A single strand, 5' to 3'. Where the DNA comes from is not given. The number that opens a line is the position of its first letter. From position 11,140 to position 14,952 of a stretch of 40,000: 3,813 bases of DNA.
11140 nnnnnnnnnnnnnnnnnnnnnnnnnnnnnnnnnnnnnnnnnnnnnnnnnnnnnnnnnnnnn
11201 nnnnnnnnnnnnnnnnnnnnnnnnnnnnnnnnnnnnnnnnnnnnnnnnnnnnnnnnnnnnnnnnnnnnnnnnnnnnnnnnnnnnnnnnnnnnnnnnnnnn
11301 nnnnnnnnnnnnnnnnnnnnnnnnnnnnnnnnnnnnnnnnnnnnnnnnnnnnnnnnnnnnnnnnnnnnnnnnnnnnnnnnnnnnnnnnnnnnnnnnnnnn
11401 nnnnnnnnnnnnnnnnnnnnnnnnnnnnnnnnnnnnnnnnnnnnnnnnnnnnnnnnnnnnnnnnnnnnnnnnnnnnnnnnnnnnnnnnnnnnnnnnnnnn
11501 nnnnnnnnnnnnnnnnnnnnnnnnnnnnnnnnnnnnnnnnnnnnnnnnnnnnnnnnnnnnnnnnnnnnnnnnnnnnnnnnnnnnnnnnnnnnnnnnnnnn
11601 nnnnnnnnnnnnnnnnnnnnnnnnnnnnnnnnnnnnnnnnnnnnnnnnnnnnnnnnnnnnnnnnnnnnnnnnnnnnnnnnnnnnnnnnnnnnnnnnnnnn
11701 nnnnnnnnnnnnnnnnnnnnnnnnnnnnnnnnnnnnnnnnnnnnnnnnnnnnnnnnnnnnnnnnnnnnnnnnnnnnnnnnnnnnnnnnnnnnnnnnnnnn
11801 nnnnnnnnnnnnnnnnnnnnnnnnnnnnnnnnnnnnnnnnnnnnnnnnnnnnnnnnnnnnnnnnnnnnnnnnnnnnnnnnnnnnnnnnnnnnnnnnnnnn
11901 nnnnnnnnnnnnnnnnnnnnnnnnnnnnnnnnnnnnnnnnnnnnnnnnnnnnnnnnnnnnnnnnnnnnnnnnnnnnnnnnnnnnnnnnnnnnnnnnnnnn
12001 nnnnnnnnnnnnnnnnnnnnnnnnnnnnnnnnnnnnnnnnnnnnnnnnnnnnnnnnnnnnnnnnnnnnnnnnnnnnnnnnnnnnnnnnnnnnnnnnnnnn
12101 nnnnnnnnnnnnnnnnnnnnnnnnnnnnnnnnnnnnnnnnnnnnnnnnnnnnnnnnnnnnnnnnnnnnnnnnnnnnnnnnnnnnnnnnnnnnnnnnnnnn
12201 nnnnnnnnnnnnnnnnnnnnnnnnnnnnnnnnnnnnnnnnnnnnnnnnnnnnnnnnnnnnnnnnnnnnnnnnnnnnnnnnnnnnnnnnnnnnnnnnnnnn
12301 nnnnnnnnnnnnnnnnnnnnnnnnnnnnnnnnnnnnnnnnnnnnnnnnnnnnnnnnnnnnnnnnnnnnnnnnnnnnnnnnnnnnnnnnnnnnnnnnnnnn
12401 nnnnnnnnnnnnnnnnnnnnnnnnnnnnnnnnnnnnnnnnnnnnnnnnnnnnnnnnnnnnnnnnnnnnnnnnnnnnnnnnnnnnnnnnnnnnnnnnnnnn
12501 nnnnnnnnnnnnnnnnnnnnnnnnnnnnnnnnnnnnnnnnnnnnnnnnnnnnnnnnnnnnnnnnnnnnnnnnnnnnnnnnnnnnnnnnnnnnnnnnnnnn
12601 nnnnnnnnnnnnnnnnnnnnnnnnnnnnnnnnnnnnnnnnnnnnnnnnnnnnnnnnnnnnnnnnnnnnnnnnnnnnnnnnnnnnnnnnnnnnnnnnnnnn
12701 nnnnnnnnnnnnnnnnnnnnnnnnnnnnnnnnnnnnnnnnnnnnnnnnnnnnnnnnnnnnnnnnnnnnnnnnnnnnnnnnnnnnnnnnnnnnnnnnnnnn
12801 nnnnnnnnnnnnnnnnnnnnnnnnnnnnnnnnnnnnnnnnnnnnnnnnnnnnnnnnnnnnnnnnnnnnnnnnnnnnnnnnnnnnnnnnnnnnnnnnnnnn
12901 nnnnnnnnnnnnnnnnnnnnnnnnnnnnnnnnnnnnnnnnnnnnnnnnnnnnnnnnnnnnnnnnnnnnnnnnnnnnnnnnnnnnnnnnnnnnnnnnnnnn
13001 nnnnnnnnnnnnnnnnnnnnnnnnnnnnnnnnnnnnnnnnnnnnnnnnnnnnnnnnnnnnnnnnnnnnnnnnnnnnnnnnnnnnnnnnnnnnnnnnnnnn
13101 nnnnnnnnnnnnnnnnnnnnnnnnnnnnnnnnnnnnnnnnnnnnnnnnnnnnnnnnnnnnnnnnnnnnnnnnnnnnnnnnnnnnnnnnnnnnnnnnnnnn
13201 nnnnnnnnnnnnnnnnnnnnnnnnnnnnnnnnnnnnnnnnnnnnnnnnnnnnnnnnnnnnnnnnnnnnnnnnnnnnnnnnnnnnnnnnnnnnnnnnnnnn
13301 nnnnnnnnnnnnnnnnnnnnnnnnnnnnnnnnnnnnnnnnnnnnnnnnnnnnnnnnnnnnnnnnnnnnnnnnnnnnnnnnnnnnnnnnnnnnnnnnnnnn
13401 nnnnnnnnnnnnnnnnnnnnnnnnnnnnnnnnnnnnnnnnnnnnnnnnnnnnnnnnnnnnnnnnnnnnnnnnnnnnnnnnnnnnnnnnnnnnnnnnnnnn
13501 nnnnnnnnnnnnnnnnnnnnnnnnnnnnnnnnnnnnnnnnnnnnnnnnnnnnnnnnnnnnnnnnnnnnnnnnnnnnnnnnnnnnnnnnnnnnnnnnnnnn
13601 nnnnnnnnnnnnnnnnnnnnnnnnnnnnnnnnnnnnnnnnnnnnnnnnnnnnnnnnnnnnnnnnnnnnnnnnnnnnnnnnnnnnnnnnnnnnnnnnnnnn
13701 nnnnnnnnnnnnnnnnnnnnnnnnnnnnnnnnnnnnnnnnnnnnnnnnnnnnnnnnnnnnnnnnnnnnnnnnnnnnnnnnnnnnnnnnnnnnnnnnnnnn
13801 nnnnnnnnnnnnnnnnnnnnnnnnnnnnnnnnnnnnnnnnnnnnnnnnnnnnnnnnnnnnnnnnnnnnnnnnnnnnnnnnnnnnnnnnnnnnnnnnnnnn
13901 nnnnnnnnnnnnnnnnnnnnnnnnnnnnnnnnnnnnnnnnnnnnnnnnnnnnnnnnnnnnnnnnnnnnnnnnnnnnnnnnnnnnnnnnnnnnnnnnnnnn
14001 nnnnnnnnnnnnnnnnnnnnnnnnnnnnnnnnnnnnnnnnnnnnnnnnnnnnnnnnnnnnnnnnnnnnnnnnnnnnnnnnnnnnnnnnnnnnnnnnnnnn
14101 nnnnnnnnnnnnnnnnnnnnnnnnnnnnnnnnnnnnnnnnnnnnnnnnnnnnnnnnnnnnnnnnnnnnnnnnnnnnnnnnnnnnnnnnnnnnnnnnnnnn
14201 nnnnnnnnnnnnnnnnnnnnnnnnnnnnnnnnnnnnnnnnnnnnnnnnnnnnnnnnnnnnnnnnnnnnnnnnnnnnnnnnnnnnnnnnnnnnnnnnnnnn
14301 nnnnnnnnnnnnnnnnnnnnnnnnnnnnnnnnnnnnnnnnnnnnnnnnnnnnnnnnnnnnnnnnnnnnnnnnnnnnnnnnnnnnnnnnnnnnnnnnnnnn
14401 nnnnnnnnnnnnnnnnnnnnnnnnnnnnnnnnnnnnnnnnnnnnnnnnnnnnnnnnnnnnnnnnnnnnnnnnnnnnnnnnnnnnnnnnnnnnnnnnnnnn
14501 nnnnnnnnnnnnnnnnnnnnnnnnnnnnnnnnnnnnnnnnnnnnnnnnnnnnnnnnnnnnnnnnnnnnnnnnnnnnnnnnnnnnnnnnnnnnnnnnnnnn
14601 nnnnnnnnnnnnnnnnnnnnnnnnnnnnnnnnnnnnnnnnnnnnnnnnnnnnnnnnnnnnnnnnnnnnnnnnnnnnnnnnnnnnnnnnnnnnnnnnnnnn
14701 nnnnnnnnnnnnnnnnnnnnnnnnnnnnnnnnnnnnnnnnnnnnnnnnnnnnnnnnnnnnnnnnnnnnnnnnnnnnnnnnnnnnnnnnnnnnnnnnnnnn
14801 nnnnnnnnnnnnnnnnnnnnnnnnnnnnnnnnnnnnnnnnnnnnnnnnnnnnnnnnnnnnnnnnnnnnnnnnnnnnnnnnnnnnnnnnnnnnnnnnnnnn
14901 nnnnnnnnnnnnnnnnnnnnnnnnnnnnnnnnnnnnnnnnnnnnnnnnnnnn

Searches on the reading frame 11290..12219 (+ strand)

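Call 26: search_protein_families(library=ncbifam, proteins=[window:11290-12219:+], max_evalue=0.00001)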
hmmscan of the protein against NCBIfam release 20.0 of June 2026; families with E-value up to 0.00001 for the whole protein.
window:11290-12219:+ (309 aa): 5 families
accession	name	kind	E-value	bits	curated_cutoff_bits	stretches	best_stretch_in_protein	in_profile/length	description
TIGR02866.1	CoxB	equivalog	6.7e-34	117.2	147.7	1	37-256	3-201/202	cytochrome c oxidase subunit II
NF050117.1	aa3_CtaC_Actin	exception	9.2e-27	93.8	250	1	147-257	116-243/244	aa3-type cytochrome oxidase subunit II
TIGR01432.1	QOXA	equivalog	1.4e-16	60.6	240.95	1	157-259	122-226/227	cytochrome aa3 quinol oxidase subunit II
NF007816.0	PRK10525.1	equivalog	5.5e-16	58.6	511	1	151-288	127-267/318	cytochrome o ubiquinol oxidase subunit II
TIGR01433.1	CyoA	equivalog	1.3e-14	54.1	266.2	1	145-259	111-225/226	ubiquinol oxidase subunit II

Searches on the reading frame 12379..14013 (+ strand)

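Call 26: search_protein_families(library=ncbifam, proteins=[window:12379-14013:+], max_evalue=0.00001)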
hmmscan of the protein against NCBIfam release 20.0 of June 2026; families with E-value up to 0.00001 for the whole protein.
window:12379-14013:+ (544 aa): 8 families
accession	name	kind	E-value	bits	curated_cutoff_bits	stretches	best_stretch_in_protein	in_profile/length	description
TIGR02891.1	CtaD_CoxA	equivalog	1.3e-201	670.7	670.75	1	15-519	3-504/504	cytochrome c oxidase subunit I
NF050116.1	cyt_aa3_Actin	exception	1.5e-175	585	880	1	16-521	5-511/522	aa3-type cytochrome oxidase subunit I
TIGR02882.1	QoxB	equivalog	1.5e-134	449.9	1015.5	1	9-520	41-551/643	cytochrome aa3 quinol oxidase subunit I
TIGR02843.1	CyoB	equivalog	1.6e-134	449.8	1020.35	1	8-522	43-560/646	cytochrome o ubiquinol oxidase subunit I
NF011592.0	PRK15017.1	equivalog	4.1e-113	379.4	1271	1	9-520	45-559/663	cytochrome o ubiquinol oxidase subunit I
NF041075.1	quin_ox_SoxB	equivalog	2e-32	112.8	700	1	30-484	4-454/468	proton pump complex quinol oxidase subunit SoxB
TIGR00780.1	ccoN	equivalog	4.7e-11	42.3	583.15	1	23-444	8-407/474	cytochrome-c oxidase, cbb3-type subunit I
NF011053.0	PRK14485.1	subfamily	2.4e-08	32.7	1080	1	15-441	8-404/716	putative bifunctional cbb3-type cytochrome c oxidase subunit I/II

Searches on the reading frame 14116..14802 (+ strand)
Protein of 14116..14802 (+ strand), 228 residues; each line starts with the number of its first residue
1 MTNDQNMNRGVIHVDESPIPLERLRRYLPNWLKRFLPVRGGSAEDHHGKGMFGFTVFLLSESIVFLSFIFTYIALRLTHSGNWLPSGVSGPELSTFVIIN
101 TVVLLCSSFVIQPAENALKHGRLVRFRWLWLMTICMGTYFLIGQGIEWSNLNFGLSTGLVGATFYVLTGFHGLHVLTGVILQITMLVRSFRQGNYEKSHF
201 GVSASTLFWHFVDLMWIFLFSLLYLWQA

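Call 26: search_protein_families(library=ncbifam, proteins=[window:14116-14802:+], max_evalue=0.00001)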
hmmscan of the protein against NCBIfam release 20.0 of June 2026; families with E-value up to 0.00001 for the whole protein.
window:14116-14802:+ (228 aa): 4 families
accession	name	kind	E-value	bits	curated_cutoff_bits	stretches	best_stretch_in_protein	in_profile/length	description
NF050119.1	aa3_CtaE_Actin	exception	2.5e-25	89.8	190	1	53-226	14-189/190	aa3-type cytochrome oxidase subunit III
TIGR02842.1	CyoC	equivalog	3.2e-22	79.7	223.75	1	51-226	2-177/180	cytochrome o ubiquinol oxidase subunit III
NF007944.0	PRK10663.1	equivalog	5.4e-20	72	340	1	45-226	20-201/204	cytochrome o ubiquinol oxidase subunit III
TIGR02897.1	QoxC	equivalog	5.5e-17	62.5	239.9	1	51-225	11-186/190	cytochrome aa3 quinol oxidase subunit III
